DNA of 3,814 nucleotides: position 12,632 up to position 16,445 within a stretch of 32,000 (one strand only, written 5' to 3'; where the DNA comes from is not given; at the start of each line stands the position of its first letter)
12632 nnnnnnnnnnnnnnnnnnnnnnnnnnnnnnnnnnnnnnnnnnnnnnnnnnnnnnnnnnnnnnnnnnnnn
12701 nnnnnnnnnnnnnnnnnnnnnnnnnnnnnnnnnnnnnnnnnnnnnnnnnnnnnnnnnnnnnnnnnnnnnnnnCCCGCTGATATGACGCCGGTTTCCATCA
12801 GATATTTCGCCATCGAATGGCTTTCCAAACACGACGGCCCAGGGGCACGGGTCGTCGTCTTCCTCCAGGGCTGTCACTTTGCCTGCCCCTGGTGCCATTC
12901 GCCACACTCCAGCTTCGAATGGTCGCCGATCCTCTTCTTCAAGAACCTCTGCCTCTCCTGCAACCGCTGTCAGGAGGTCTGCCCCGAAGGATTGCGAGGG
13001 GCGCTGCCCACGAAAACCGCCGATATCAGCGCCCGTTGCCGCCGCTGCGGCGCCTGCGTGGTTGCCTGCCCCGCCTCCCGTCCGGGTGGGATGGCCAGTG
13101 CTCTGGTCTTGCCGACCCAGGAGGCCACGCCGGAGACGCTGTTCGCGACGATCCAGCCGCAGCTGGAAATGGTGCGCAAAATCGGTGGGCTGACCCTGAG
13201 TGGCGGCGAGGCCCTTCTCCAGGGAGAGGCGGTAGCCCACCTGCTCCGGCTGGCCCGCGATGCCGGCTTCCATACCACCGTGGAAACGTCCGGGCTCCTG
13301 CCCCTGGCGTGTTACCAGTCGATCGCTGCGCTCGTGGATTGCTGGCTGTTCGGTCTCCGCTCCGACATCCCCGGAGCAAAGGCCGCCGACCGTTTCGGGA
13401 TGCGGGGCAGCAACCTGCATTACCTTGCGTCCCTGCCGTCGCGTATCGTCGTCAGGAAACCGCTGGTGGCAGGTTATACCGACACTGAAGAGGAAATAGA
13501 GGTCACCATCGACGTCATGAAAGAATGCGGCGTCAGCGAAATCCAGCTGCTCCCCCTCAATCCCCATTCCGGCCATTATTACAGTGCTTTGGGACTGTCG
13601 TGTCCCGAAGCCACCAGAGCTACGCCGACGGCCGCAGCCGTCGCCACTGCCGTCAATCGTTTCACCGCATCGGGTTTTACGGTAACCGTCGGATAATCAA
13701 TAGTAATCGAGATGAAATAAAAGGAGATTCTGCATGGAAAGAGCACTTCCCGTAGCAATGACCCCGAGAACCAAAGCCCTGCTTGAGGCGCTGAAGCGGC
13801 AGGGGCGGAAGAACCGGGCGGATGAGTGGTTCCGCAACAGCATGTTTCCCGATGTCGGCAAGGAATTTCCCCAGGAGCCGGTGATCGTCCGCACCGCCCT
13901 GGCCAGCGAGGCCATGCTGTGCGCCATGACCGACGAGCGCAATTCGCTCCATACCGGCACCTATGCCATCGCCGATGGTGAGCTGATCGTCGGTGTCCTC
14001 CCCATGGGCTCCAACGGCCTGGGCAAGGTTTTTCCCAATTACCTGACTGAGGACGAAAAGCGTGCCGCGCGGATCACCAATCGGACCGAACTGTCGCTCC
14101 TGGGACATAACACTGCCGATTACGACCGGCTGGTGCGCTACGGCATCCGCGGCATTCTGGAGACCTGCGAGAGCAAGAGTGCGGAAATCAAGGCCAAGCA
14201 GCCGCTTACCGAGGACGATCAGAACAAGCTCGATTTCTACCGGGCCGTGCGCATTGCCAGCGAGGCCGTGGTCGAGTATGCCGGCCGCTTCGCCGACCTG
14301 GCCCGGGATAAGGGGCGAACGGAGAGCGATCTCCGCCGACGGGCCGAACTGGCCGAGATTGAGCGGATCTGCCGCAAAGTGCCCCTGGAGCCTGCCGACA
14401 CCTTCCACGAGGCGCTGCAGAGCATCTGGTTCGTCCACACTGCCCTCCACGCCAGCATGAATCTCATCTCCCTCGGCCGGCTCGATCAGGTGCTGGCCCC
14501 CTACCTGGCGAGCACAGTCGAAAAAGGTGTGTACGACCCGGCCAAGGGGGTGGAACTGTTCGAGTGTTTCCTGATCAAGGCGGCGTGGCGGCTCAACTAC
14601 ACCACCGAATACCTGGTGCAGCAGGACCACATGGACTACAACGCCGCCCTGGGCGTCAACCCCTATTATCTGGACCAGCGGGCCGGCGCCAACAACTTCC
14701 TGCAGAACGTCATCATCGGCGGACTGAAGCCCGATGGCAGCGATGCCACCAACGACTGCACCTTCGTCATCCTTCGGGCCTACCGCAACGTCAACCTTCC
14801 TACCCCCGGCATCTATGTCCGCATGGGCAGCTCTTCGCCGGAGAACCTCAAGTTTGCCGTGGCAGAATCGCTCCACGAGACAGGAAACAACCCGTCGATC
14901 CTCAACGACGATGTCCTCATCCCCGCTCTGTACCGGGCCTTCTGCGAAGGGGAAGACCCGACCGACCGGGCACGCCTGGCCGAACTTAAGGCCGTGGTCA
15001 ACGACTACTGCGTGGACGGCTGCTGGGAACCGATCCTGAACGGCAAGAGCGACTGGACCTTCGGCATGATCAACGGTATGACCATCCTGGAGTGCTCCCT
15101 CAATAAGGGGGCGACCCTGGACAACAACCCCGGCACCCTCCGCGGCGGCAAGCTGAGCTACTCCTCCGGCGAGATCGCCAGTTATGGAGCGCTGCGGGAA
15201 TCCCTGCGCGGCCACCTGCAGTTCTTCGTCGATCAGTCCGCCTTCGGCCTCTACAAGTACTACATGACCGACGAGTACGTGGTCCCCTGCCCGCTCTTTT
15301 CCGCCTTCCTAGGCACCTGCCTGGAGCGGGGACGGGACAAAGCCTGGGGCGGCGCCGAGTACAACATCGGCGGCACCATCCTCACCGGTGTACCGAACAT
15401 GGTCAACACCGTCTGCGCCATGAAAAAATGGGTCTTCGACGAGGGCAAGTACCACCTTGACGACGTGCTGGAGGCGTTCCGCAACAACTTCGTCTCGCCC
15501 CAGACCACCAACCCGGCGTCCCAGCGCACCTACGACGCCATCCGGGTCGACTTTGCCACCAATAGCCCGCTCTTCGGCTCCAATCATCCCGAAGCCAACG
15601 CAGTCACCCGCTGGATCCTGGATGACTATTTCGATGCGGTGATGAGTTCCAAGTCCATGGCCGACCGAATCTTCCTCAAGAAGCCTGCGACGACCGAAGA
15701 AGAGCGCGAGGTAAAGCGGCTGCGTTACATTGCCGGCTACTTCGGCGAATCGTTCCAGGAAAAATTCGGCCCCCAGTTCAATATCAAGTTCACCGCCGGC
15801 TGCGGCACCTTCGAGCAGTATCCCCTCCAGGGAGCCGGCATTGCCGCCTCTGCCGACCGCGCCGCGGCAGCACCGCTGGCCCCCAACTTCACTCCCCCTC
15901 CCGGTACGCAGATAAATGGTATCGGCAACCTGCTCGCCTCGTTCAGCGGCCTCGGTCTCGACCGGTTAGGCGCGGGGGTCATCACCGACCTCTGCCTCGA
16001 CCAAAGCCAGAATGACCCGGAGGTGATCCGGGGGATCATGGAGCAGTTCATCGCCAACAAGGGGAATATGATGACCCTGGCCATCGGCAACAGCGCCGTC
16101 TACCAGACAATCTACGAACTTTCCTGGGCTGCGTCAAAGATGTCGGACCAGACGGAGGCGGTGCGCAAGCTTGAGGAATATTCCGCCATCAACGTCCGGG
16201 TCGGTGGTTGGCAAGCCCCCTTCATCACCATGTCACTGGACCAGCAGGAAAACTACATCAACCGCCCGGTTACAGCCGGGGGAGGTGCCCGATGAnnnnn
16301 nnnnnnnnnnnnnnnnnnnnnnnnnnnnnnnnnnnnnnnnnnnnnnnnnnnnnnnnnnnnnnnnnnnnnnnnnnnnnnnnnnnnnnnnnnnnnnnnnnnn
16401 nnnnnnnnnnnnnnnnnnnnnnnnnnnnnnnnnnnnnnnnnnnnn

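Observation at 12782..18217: Orphan glycyl-radical eliminase translationally coupled to an aldehyde:ferredoxin oxidoreductase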

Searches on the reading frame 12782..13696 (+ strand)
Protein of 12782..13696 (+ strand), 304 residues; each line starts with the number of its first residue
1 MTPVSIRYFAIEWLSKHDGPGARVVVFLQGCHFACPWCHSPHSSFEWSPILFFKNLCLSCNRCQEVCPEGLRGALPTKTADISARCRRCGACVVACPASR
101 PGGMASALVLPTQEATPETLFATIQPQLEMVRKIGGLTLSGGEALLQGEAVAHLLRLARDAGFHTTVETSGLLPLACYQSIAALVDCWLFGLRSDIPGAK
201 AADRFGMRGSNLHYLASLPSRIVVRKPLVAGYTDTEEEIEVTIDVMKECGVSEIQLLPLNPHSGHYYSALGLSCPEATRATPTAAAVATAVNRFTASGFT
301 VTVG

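Call 7: search_protein_families(library=pfam, proteins=[window:12782-13696:+])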
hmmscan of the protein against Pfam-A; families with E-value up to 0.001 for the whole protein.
window:12782-13696:+ (304 aa): 9 families
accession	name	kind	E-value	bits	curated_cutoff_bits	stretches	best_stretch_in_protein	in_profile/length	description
PF13353.11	Fer4_12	-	3.1e-10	40.9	22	1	18-43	2-27/137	4Fe-4S single cluster domain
PF12797.12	Fer4_2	-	5e-07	29.7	24.5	1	83-98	7-22/22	4Fe-4S binding domain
PF04055.27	Radical_SAM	-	7.3e-07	29.9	29.5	0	131-174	42-89/166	Radical SAM superfamily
PF13237.11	Fer4_10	-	1.6e-06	28.4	25.5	1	54-97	6-53/53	4Fe-4S dicluster domain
PF12837.12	Fer4_6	-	1.8e-06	28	25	1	52-70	4-22/24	4Fe-4S binding domain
PF00037.32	Fer4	-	2.7e-06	27.4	21.1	0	54-70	5-21/24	4Fe-4S binding domain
PF13187.11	Fer4_9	-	2.9e-05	24.4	27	1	57-98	2-49/52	4Fe-4S dicluster domain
PF13183.11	Fer4_8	-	4.4e-05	24.4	27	0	84-101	3-20/68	4Fe-4S dicluster domain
PF12800.12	Fer4_4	-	0.00064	20.3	24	0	84-98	2-16/17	4Fe-4S binding domain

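Call 8: search_protein_families(library=ncbifam, proteins=[window:12782-13696:+])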
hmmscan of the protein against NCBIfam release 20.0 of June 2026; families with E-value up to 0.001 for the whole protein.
window:12782-13696:+ (304 aa): 24 families
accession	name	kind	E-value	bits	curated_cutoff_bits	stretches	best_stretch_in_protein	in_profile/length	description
TIGR02494.1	PFLE_PFLC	subfamily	3e-51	174.4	174.35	1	9-290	2-285/293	glycyl-radical enzyme activating protein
NF043069.1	T4HPD_activ_SAM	equivalog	7.2e-47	160.2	425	1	10-304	6-298/299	trans-4-hydroxy-L-proline dehydratase activase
TIGR04395.1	cutC_activ_rSAM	equivalog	2.4e-39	135.4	360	1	7-249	6-248/309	choline TMA-lyase-activating enzyme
NF048010.1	SfplDhtActHpsHDes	equivalog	4.1e-38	130.9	430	1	9-276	9-280/298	(2S)-3-sulfopropanediol dehydratase activating enzyme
NF033717.2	HPDL_rSAM_activ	equivalog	3.7e-37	128.2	420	1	8-264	6-266/311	4-hydroxyphenylacetate decarboxylase activase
NF033719.1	ind_deCO2_activ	equivalog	3.9e-36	124.9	425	1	9-284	4-283/302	indoleacetate decarboxylase activase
NF007483.0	PRK10076.1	equivalog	5.1e-34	117.8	326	2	127-304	111-291/292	[formate-C-acetyltransferase]-activating enzyme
TIGR02493.1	PFLA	equivalog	7.7e-29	100.7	231.75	2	113-291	44-229/235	pyruvate formate-lyase-activating protein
TIGR04041.1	activase_YjjW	hypoth_equivalog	4.8e-28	98.3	250.2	1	14-259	10-238/276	YjjW family glycine radical enzyme activase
NF048008.1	SfplDhtActHpfHKleb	equivalog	1.8e-25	89.9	500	1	9-272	3-271/308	(2S)-3-sulfopropanediol dehydratase activating enzyme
TIGR04003.1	rSAM_BssD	equivalog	2.4e-25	89.4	496.45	1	11-271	6-271/314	[benzylsuccinate synthase]-activating enzyme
NF008356.0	PRK11145.1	equivalog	3.5e-19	69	375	2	132-277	69-220/246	pyruvate formate lyase 1-activating protein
TIGR02495.1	NrdG2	equivalog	1.4e-09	37.6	131.15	0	18-41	12-36/193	anaerobic ribonucleoside-triphosphate reductase activating protein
TIGR02491.1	NrdG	equivalog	5.3e-09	36.2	126.1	1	11-43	5-37/154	anaerobic ribonucleoside-triphosphate reductase activating protein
NF040864.1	HgcB_ferredoxin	equivalog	1.5e-06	27.9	99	1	52-99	11-59/93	mercury methylation ferredoxin HgcB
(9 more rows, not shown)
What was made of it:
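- On PFL-like glycyl radical enzyme superfamily: TIGR02494 at 174.4 against 174.35 (call 8).
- Checked: The activase scores 174.4 bits against TIGR02494, cut-off 174.35 (call 8).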

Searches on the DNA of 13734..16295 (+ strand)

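Call 71: search_rna_families(sources=[L001, L002, L003, L004, L009, L013, L049], threshold=gathering)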
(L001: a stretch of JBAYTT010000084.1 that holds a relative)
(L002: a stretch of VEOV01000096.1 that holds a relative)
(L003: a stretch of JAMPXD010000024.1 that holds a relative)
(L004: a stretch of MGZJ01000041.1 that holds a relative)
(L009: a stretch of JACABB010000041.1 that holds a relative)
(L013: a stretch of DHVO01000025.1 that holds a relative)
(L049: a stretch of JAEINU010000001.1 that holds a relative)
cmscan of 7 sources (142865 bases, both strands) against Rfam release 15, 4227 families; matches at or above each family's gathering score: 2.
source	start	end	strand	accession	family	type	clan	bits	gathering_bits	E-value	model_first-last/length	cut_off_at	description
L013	4317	4424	-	RF04183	Bacteroidales_small_SRP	Gene;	CL00003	110.8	55.2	4e-22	1-107/107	no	Bacteroidales small SRP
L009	18423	18492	-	RF03081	DUF805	Cis-reg;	CL00115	70.7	51.1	1.2e-10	1-68/68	no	DUF805 RNA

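Call 72: search_rna_families(sources=[L044, L008, L010, L016, L020, L053, L057, L058], threshold=gathering)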
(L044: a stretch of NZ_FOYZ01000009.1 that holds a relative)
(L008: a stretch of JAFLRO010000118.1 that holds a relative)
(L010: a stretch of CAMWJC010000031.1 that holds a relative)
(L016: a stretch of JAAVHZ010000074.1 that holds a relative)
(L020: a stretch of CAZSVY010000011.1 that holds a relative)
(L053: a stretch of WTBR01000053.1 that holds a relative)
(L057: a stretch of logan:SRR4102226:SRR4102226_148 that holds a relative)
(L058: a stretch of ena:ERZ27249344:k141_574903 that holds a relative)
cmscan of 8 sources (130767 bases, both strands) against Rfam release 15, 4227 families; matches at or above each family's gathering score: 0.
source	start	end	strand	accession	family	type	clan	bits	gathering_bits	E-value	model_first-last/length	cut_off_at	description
